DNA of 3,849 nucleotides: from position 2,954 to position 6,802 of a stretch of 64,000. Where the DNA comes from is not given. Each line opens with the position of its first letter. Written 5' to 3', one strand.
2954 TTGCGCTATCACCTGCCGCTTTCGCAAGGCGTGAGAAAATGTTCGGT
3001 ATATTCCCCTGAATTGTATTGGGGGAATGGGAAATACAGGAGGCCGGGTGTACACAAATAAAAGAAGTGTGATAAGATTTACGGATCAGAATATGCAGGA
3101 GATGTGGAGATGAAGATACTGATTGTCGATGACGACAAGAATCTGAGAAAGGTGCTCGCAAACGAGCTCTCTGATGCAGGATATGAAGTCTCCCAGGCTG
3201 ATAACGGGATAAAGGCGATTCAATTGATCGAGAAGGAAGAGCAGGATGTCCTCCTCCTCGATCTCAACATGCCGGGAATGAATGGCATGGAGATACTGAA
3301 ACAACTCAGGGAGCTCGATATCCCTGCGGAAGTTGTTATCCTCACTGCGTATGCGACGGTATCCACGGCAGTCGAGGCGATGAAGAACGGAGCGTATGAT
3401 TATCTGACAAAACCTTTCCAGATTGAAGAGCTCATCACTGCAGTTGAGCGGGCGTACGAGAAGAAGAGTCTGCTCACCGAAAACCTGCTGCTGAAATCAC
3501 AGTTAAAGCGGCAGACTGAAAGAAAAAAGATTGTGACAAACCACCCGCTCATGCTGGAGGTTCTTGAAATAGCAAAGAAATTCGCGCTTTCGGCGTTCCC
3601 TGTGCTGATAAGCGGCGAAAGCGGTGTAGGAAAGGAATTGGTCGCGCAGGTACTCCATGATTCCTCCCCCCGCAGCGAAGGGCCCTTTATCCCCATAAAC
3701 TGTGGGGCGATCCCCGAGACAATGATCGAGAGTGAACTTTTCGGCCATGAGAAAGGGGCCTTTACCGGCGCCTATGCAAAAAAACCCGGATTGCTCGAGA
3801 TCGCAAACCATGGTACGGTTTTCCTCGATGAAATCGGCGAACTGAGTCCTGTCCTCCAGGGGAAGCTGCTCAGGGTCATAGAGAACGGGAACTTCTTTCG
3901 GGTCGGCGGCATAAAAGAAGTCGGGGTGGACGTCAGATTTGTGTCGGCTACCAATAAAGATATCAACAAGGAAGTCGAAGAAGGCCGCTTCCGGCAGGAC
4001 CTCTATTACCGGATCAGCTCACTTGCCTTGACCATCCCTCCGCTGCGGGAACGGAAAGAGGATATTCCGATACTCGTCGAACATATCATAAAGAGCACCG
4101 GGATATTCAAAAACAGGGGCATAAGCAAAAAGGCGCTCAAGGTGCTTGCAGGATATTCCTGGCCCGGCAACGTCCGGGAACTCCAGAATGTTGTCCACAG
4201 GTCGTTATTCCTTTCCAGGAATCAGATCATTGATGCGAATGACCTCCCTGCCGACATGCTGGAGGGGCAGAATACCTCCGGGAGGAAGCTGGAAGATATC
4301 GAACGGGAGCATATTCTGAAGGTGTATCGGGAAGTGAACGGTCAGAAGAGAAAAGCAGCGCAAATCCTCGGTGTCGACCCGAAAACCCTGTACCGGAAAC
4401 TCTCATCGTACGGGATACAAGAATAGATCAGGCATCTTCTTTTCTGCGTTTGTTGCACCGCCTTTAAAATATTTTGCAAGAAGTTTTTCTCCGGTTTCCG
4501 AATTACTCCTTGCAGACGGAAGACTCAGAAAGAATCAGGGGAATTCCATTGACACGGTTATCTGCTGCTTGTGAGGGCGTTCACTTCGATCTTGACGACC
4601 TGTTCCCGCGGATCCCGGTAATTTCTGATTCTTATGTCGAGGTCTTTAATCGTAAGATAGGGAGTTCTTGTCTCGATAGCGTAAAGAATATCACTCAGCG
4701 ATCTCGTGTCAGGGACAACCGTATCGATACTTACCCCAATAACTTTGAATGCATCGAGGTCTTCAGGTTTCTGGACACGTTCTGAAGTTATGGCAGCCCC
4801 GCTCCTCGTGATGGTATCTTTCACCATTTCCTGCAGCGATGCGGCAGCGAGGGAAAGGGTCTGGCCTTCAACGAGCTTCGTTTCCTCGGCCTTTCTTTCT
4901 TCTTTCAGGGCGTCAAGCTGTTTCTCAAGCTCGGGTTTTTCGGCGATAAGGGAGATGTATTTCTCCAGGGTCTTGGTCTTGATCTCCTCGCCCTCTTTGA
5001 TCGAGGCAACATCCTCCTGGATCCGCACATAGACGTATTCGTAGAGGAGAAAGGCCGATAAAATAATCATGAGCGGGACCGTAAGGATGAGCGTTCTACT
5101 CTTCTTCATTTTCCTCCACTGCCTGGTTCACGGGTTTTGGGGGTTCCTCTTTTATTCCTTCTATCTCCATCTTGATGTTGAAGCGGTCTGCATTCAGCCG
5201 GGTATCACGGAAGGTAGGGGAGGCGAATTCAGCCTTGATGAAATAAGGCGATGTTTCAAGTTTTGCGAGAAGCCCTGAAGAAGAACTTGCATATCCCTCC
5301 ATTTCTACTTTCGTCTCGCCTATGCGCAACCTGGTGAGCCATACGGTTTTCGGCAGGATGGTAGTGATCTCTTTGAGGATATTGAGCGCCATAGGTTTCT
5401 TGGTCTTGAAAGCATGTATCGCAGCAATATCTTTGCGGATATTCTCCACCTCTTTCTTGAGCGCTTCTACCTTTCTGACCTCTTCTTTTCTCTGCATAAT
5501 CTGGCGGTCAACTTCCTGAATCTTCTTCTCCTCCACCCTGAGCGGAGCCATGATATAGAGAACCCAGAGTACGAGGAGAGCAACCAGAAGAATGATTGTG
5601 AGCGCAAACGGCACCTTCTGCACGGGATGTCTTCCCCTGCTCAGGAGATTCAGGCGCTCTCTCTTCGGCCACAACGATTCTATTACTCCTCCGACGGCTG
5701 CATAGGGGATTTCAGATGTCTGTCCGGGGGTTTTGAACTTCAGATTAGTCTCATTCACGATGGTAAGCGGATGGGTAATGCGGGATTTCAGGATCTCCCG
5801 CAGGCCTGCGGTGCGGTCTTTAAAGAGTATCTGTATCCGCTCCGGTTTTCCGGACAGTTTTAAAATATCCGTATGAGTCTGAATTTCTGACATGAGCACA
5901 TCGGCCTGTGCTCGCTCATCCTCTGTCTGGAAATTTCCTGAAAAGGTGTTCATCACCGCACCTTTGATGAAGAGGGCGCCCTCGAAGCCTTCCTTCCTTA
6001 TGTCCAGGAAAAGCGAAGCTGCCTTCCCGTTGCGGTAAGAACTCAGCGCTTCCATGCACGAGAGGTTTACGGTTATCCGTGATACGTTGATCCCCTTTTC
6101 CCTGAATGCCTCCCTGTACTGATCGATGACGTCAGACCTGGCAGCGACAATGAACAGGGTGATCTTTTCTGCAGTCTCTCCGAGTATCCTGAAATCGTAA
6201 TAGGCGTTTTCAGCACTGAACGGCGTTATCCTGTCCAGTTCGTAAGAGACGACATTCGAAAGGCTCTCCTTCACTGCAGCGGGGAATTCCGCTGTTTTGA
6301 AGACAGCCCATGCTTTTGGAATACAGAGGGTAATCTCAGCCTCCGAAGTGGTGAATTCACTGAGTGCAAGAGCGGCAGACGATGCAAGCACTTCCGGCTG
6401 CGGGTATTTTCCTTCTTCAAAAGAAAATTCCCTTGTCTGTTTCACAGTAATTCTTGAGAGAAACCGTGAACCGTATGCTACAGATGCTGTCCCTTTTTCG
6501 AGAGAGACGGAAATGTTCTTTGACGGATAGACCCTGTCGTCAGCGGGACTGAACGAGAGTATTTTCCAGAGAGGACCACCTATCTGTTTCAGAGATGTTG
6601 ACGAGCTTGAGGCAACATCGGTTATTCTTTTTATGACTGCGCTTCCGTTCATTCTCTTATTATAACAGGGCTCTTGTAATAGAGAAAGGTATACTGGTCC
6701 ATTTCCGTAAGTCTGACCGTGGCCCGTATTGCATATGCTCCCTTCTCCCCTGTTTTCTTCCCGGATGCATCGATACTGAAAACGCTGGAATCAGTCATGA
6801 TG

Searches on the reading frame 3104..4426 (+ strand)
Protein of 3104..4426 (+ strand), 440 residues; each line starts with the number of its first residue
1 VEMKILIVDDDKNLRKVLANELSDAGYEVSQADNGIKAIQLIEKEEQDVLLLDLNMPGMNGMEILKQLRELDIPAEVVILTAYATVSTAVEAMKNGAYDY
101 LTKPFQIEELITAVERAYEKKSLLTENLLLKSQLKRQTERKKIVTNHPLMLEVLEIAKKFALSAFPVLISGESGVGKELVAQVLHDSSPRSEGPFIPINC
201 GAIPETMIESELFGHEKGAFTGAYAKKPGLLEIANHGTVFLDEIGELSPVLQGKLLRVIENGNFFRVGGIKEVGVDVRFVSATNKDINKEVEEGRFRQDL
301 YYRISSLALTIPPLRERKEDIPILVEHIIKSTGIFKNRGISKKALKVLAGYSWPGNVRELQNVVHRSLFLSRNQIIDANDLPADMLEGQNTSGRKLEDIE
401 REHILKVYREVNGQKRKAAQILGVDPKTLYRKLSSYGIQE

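Call 8: search_protein_families(library=pfam, proteins=[window:3104-4426:+], max_evalue=0.00001)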
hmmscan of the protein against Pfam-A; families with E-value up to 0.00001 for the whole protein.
window:3104-4426:+ (440 aa): 5 families
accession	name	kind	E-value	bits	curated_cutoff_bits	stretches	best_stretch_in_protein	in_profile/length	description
PF00158.32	Sigma54_activat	-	1.2e-65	220.7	20.2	1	143-309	1-167/168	Sigma-54 interaction domain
PF00072.30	Response_reg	-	6.8e-33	113.6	30.2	1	5-115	1-111/111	Response regulator receiver domain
PF25601.1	AAA_lid_14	-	5.2e-23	81.1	27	1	315-394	1-83/87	AAA+ ATPase lid domain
PF14532.12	Sigma54_activ_2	-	2.1e-21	77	25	1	158-314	15-138/138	Sigma-54 interaction domain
PF02954.25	HTH_8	-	8.7e-10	38.6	22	1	396-436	2-42/42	Bacterial regulatory protein, Fis family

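Call 57: search_protein_families(library=ncbifam, proteins=[window:3104-4426:+], max_evalue=0.001)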
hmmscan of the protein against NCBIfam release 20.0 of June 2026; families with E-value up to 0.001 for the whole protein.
window:3104-4426:+ (440 aa): 120 families (the best 25 are shown)
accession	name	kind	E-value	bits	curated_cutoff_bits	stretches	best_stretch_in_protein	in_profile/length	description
NF008469.0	PRK11361.1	equivalog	1.4e-138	462.5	714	1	4-439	6-457/461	acetoacetate metabolism transcriptional regulator AtoC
TIGR01818.1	ntrC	equivalog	2.5e-127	425.5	558.6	1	5-390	1-386/463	nitrogen regulation protein NR(I)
TIGR02915.1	PEP_resp_reg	equivalog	1.4e-116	390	502.6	1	5-438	1-444/445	PEP-CTERM-box response regulator transcription factor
NF049963.1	RespRegFlgRCampy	domain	1.7e-109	366.5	750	1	3-437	1-428/429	fla regulon two-component system response regulator FlgR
NF008176.1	PRK10923.1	equivalog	2.5e-107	359.4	620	1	4-391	5-391/469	nitrogen regulation protein NR(I)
NF011695.0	PRK15115.1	equivalog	4e-106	355.4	763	1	4-436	8-436/445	two-component system response regulator GlrR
NF051870.1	NAssimRespRegNtrX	equivalog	7.4e-106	354.7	600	1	4-438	3-452/452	nitrogen assimilation response regulator NtrX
NF007689.0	PRK10365.1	equivalog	2.7e-104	349.4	760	1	3-434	6-440/441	sigma-54-dependent response regulator transcription factor ZraR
NF041946.1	LuxO_transreg_Vib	equivalog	3.7e-103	345.8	800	1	10-388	4-383/463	quorum-sensing sigma-54 dependent transcriptional regulator LuxO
TIGR01817.1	nifA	equivalog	1.2e-99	334.5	528.85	1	115-384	172-441/534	nif-specific transcriptional activator NifA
NF041552.1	TF_PrdR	equivalog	5.6e-97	325.4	795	1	107-437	237-577/577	sigma-54 dependent transcriptional regulator PrdR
NF050807.1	TransRegFlbDCaul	equivalog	3.7e-92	309.5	750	2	23-381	21-361/454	sigma-54-dependent transcriptional regulator FlbD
NF038308.1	RNA_repair_RtcR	equivalog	7.4e-92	308.9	650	1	80-405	117-480/530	RNA repair transcriptional activator RtcR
NF003451.0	PRK05022.1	equivalog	1.9e-86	290.9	476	1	131-381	180-434/512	nitric oxide reductase transcriptional regulator NorR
NF011953.0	PRK15424.1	equivalog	2.5e-80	270.6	703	1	128-435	206-533/538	propionate catabolism operon regulatory protein PrpR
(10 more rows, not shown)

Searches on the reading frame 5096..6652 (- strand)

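Call 8: search_protein_families(library=pfam, proteins=[window:5096-6652:-], max_evalue=0.00001)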
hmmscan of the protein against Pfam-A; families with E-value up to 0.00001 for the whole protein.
window:5096-6652:- (518 aa): 2 families
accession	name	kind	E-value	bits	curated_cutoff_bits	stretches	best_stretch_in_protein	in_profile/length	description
PF05137.18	PilN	-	1.6e-11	44.5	22.8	1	425-496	2-77/78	Fimbrial assembly protein (PilN)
PF11104.14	PilM_2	-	1.1e-07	31.5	27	1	82-197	40-159/340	Type IV pilus assembly protein PilM;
